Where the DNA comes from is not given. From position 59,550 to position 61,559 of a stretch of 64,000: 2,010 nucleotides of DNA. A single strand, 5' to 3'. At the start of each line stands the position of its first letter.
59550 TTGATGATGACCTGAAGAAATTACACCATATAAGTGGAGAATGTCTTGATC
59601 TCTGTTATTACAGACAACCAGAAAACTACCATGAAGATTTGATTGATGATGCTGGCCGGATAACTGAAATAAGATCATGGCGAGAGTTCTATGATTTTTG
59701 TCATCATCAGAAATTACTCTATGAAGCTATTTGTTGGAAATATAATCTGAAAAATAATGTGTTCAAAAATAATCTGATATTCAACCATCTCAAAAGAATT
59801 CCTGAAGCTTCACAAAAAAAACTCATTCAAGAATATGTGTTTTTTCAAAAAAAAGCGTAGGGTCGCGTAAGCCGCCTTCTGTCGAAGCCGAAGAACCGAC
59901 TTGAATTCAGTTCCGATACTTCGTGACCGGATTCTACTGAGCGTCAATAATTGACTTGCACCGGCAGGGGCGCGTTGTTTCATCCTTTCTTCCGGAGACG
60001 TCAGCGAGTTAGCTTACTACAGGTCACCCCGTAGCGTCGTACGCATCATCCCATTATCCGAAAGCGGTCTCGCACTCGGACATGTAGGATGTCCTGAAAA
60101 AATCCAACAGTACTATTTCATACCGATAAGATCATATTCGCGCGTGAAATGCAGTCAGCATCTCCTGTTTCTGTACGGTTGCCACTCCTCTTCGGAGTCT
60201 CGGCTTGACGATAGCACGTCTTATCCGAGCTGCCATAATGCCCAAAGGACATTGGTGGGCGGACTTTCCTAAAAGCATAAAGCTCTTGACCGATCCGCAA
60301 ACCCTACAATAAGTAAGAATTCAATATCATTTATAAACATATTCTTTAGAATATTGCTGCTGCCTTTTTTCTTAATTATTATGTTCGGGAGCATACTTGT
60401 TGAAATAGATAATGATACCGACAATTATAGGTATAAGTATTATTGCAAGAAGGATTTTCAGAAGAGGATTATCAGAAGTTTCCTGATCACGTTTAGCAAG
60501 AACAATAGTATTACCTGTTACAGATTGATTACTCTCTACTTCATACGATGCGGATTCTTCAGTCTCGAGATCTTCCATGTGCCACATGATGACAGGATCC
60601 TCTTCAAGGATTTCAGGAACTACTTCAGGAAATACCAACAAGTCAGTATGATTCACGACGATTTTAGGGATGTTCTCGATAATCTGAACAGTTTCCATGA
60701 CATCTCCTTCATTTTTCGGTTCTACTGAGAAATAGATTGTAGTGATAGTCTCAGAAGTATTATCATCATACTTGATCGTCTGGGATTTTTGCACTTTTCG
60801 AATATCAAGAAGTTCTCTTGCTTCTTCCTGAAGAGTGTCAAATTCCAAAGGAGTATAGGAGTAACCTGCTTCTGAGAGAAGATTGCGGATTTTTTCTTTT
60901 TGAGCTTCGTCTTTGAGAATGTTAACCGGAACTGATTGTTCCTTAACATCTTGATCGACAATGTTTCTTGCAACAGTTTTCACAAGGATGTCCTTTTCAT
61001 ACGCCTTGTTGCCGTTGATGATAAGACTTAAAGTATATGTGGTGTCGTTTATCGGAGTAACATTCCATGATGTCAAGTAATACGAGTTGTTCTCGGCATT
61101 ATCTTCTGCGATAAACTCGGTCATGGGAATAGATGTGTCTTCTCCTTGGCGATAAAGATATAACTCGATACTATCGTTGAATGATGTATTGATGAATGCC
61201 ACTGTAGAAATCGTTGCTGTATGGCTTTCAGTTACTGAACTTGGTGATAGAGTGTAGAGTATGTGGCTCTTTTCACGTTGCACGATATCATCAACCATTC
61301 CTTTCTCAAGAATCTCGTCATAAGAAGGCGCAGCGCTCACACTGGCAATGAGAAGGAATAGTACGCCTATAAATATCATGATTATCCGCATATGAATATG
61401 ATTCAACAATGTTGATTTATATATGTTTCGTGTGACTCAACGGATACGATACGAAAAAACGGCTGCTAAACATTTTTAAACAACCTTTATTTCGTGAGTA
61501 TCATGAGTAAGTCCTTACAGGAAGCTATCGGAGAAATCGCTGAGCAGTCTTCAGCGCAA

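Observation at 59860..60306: Unannotated RNase P RNA gene on the minus strand with a canonical TATA box at -26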

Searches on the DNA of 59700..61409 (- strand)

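Call 3: search_rna_families(source=window, start=59700, end=60450, threshold=evalue, max_evalue=10, show_alignments=5)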
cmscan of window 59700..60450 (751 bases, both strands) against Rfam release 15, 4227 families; matches with E-value up to 10: 7.
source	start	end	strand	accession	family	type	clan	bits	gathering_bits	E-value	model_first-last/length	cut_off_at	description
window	59859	60304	-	RF00373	RNaseP_arch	Gene; ribozyme;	CL00002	70.4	84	2.1e-19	1-288/288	no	Archaeal RNase P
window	59725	59809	+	RF00536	snoMe28S-Cm3227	Gene; snRNA; snoRNA; CD-box;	-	20.3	43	2.9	1-82/82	no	Small nucleolar RNA Me28S-Cm3227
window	60293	60390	-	RF01609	ceN103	Gene; snRNA; snoRNA; CD-box;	-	20.2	55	2.8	1-109/109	no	Caenorhabditis snoRNA ceN103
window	60123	60196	-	RF01307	sR55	Gene; snRNA; snoRNA; CD-box;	-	17.8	35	0.13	1-65/65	no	Small nucleolar RNA sR55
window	59704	59799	-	RF01163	snoR64a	Gene; snRNA; snoRNA; CD-box;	-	17.4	45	3.7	1-77/77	no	Small nucleolar RNA snoR64a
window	59784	59837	-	RF03217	mir-3167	Gene; miRNA;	-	16.5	86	6.6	1-59/59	no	mir-3167 microRNA precursor family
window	59773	59866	-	RF03155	TD-1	Cis-reg;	CL00124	16.4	64.5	5.8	1-120/120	no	TD-1 RNA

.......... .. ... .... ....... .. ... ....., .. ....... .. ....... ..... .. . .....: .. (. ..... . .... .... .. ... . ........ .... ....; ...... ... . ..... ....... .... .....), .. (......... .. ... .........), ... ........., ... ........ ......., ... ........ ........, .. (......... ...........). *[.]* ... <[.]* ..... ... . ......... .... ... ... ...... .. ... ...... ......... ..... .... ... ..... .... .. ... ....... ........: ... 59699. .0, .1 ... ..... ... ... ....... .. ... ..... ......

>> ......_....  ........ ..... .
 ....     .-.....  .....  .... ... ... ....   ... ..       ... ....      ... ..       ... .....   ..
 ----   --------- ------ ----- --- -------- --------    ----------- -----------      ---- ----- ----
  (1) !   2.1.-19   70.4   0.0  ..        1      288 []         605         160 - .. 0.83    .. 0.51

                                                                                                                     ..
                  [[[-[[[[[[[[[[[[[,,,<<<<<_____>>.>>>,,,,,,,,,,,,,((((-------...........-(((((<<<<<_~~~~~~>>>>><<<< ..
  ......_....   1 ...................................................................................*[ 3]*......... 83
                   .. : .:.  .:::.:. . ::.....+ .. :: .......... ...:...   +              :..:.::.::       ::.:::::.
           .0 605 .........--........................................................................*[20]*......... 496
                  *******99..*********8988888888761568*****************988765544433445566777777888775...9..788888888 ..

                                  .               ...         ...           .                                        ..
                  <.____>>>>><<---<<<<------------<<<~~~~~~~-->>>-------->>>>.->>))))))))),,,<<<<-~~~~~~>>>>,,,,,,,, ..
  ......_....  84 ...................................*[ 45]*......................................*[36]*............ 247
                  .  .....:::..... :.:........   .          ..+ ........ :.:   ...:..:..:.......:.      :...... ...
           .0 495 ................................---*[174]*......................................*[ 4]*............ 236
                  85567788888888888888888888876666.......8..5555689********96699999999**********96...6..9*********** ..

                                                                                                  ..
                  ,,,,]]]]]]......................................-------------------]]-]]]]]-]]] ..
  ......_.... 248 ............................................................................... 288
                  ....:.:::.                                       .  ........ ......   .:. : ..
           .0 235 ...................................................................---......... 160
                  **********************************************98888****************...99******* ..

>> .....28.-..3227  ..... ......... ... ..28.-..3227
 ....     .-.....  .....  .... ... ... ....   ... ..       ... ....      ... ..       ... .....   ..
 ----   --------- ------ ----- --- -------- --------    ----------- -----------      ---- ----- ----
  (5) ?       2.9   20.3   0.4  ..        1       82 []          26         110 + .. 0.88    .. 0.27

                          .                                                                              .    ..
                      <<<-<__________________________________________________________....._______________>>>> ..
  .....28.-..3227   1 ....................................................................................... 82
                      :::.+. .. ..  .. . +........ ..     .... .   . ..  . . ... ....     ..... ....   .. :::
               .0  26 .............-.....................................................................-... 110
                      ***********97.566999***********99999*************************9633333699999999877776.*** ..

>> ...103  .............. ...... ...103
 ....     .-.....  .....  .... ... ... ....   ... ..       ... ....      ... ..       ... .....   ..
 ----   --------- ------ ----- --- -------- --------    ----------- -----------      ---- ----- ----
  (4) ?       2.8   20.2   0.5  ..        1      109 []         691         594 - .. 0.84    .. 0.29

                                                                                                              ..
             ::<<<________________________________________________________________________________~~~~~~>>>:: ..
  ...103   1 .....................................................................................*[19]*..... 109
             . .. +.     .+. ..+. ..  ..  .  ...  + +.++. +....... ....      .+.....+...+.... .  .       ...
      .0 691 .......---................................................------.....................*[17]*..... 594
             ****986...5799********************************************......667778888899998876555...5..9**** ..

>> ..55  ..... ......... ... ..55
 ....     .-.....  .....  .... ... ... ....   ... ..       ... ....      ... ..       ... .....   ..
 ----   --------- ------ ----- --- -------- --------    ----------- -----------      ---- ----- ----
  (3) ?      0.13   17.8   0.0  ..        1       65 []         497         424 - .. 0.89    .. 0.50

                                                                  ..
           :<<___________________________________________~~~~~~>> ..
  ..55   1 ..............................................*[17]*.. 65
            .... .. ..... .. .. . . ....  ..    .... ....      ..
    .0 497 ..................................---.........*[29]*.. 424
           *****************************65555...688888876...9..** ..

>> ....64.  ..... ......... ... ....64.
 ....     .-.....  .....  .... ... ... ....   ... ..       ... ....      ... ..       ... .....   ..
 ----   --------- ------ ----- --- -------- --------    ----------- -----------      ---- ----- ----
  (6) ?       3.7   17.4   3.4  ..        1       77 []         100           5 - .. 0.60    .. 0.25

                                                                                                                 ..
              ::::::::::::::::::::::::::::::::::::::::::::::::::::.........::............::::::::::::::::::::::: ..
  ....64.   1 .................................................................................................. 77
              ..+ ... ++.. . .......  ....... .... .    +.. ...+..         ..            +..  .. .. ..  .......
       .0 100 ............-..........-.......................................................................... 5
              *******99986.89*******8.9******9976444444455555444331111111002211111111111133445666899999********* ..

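Call 55: search_rna_families(sources=[L131, L134], threshold=evalue, max_evalue=0.001, show_alignments=1)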
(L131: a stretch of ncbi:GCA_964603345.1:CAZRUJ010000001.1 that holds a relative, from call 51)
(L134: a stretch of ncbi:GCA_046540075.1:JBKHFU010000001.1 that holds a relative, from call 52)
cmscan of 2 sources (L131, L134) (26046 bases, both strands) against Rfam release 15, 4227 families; matches with E-value up to 0.001: 2.
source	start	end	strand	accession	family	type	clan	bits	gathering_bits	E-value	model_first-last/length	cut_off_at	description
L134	7079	7526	+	RF00373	RNaseP_arch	Gene; ribozyme;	CL00002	71.6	84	3.1e-18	1-288/288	no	Archaeal RNase P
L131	7078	7512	+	RF00373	RNaseP_arch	Gene; ribozyme;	CL00002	51.5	84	6.3e-12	1-288/288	no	Archaeal RNase P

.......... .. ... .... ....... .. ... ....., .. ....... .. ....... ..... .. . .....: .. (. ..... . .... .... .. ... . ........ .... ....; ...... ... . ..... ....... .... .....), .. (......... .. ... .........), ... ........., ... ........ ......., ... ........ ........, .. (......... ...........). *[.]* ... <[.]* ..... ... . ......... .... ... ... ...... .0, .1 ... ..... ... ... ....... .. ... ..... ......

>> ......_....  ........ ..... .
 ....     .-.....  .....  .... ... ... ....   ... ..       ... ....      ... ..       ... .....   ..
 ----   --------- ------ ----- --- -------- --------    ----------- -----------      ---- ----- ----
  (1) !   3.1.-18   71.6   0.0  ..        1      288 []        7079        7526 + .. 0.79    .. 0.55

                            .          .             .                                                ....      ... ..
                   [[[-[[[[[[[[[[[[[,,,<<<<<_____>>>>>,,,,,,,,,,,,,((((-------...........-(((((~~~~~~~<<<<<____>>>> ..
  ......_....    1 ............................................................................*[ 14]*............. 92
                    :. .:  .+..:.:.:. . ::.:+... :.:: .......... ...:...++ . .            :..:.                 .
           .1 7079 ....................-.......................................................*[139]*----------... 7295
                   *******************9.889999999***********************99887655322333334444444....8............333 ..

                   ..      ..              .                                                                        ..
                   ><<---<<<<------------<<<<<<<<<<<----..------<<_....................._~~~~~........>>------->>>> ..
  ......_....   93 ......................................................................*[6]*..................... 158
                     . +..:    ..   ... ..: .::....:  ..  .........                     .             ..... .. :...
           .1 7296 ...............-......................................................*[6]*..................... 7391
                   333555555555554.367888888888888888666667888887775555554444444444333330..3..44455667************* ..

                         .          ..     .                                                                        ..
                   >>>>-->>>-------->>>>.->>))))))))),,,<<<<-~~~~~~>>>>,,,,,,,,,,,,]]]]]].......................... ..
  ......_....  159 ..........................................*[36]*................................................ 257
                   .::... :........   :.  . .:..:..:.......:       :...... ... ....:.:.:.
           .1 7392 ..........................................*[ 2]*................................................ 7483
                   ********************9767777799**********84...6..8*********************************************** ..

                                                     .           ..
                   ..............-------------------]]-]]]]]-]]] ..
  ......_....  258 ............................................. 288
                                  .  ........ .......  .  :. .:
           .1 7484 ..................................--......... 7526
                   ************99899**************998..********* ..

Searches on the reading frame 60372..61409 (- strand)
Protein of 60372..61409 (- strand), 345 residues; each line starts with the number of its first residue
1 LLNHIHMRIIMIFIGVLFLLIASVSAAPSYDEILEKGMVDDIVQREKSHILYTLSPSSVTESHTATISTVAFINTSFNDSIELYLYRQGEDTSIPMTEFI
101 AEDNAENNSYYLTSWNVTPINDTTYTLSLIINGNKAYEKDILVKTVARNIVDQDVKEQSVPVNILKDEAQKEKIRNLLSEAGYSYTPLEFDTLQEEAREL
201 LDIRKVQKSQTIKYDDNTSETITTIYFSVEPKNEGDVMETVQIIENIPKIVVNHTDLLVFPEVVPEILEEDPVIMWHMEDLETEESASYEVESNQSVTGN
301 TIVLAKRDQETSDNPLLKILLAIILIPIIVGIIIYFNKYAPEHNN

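Call 10: search_protein_families(library=pfam, proteins=[window:60372-61409:-], max_evalue=0.001)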
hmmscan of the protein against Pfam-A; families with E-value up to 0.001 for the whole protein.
window:60372-61409:- (345 aa): 0 families

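Call 50: find_homologous_proteins(query=window:60372-61409:-, max_evalue=1e-8)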
Query window:60372-61409:- (345 aa): 3 proteins with E <= 1e-8 among 4250 candidates.
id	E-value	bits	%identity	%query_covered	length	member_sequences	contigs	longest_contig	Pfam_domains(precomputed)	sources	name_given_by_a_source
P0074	4.3e-209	711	100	97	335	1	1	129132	-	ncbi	ncbi:MAG: hypothetical protein ACQESE_01235 [Nanobdellota archaeon]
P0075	1.2e-105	371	55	92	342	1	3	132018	-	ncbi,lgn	ncbi:MAG: hypothetical protein ACLFTH_00185 [Candidatus Woesearchaeota archaeon]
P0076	4.2e-85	304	47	97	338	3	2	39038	-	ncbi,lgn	ncbi:MAG: hypothetical protein ACOCU6_02850 [Nanoarchaeota archaeon]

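Call 51: find_encoding_contigs(protein=P0076, flank=6000, max_places=4)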
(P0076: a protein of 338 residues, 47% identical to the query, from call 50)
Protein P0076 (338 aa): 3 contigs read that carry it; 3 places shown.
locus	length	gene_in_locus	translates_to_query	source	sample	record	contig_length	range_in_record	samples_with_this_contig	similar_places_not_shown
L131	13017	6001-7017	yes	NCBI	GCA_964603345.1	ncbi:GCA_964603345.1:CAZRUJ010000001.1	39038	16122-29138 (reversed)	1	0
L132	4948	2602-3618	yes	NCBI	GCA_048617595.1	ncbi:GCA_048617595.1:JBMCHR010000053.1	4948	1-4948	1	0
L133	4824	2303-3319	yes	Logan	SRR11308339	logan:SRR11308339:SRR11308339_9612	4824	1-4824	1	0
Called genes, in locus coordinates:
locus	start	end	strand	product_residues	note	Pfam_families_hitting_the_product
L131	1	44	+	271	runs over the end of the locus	PF03796:DnaB_C, PF06745:ATPase, PF23442:DUF7125 (weak)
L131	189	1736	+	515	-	PF09378:HAS-barrel (faint), PF01935:DUF87, PF10412:TrwB_AAD_bind (weak), PF12846:AAA_10 (faint)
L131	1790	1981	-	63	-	-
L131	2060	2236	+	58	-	-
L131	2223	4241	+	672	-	PF00128:Alpha-amylase (faint)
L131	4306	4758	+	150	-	PF04073:tRNA_edit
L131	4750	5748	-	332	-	-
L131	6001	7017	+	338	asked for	-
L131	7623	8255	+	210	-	PF01022:HTH_5, PF12840:HTH_20, PF13412:HTH_24, PF08279:HTH_11 (faint), PF09339:HTH_IclR (weak)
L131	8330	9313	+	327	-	PF00005:ABC_tran, PF13304:AAA_21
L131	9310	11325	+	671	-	PF12698:ABC2_membrane_3, PF01061:ABC2_membrane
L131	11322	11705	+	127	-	-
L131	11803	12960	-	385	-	PF01336:tRNA_anti-codon (weak), PF08646:Rep_fac-A_C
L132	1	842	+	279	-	?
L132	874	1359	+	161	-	PF04073:tRNA_edit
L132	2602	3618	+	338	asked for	-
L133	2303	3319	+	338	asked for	-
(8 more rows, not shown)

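Call 52: find_encoding_contigs(protein=P0075, flank=6000, max_places=4)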
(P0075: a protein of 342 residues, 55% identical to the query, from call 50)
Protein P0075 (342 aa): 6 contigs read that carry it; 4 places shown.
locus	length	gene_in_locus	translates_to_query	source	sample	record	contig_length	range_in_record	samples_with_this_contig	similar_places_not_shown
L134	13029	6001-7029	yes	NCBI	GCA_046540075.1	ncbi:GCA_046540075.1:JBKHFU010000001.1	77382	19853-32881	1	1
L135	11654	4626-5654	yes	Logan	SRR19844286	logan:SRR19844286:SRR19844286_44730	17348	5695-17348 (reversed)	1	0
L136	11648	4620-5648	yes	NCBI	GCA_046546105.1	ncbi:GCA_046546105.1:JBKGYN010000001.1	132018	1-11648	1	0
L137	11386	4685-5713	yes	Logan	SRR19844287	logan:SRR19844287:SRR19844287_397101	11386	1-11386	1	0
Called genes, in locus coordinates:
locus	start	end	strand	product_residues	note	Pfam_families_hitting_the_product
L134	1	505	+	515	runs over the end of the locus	PF09378:HAS-barrel (faint), PF01935:DUF87, PF12846:AAA_10 (faint)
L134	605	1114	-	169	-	-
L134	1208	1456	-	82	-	-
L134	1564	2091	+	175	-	PF01966:HD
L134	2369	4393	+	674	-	PF00128:Alpha-amylase (weak)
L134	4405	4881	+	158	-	PF04073:tRNA_edit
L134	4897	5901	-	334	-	-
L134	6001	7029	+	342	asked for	-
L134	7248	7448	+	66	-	-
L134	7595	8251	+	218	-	PF01022:HTH_5, PF12840:HTH_20, PF13412:HTH_24, PF09339:HTH_IclR (weak)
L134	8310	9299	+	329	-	PF00005:ABC_tran, PF13304:AAA_21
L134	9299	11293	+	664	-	PF12698:ABC2_membrane_3, PF01061:ABC2_membrane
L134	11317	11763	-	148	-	PF04307:YdjM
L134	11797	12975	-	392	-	PF01336:tRNA_anti-codon (weak), PF08646:Rep_fac-A_C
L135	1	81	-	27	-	?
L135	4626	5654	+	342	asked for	-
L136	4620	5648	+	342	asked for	-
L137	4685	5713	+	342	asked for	-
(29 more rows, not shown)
